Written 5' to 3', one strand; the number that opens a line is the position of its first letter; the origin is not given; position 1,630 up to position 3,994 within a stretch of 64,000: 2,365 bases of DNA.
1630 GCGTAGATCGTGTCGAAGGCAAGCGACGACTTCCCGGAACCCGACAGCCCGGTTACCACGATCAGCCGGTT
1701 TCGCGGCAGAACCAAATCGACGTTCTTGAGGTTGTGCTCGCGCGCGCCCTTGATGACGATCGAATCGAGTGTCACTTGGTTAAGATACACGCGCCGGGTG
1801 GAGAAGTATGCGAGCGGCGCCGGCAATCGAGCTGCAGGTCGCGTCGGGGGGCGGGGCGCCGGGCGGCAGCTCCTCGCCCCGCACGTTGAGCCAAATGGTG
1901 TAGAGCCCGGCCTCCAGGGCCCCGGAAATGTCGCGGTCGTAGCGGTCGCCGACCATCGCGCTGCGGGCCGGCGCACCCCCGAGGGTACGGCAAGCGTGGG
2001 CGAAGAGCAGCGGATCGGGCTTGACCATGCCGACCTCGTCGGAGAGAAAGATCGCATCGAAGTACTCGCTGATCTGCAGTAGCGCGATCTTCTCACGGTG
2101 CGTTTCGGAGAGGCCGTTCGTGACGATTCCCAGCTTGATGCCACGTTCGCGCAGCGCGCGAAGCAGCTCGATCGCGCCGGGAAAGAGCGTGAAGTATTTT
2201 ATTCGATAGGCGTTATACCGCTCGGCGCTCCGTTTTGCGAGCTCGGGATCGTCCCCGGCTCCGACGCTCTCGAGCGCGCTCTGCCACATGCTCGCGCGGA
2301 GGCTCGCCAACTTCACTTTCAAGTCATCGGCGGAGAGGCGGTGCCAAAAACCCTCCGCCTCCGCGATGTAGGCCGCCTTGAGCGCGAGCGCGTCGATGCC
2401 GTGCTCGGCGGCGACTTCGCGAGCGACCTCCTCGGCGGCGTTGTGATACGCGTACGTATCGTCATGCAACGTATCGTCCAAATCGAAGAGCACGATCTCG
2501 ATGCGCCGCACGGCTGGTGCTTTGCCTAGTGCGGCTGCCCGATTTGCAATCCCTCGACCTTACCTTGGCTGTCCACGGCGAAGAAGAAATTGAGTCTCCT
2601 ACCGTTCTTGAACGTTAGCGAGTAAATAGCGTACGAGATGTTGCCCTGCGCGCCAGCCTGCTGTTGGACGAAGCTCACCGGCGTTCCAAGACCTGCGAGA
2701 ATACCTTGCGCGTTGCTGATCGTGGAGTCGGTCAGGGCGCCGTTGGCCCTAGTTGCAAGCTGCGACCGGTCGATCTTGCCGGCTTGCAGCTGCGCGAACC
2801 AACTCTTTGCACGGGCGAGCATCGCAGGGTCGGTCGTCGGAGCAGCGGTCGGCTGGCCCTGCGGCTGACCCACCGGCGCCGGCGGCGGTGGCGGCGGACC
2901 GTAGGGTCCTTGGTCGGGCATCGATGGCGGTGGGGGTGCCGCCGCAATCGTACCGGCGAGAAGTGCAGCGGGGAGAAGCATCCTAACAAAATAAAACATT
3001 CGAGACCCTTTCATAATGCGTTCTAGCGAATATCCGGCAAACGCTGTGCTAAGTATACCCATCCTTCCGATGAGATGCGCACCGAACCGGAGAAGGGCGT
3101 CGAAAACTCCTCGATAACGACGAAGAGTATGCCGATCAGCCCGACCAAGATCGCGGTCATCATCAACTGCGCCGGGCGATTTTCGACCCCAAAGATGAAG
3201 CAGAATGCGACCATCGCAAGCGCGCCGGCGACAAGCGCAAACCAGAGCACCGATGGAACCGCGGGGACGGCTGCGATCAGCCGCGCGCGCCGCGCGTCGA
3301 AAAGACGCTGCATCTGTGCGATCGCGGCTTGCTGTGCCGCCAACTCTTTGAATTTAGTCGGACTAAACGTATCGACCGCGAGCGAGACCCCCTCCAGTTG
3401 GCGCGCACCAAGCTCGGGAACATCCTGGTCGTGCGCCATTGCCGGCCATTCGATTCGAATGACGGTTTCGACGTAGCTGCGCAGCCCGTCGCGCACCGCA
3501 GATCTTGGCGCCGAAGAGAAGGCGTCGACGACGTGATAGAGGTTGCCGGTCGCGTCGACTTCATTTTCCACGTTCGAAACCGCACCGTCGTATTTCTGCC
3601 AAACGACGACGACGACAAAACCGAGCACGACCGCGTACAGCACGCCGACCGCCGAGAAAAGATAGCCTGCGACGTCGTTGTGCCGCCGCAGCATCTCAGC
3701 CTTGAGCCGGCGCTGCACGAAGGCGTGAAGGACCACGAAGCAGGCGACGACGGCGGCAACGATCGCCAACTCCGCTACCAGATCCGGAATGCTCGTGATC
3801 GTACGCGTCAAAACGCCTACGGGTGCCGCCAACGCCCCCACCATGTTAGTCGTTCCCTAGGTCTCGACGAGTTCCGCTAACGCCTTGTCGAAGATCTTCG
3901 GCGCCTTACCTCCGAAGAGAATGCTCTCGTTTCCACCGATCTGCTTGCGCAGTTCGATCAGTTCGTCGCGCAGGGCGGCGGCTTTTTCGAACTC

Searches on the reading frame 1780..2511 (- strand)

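Call 48: search_protein_families(library=pfam, proteins=[window:1780-2511:-], max_evalue=0.00001)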
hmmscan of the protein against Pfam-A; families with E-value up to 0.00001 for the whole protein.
window:1780-2511:- (243 aa): 5 families
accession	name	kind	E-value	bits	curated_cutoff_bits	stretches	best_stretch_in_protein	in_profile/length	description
PF00702.32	Hydrolase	-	2e-29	103.8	26.4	1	4-202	1-191/191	haloacid dehalogenase-like hydrolase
PF13419.12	HAD_2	-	3.2e-29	102.7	23.8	1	7-207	1-177/178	Haloacid dehalogenase-like hydrolase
PF13242.12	Hydrolase_like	-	6.8e-11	42.4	22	1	164-208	4-48/75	HAD-hyrolase-like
PF13344.12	Hydrolase_6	-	9.8e-08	32.4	27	0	108-145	14-51/101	Haloacid dehalogenase-like hydrolase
PF12710.13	HAD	-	2.1e-07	32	27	1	7-154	1-142/189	haloacid dehalogenase-like hydrolase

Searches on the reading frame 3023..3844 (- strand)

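Call 48: search_protein_families(library=pfam, proteins=[window:3023-3844:-], max_evalue=0.00001)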
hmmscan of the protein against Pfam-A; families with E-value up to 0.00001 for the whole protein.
window:3023-3844:- (273 aa): 1 family
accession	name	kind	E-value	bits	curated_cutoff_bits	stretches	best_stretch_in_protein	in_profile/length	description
PF14023.12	Bestrophin-like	-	1.7e-56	191.8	32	1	31-260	2-230/232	Bestrophin-like domain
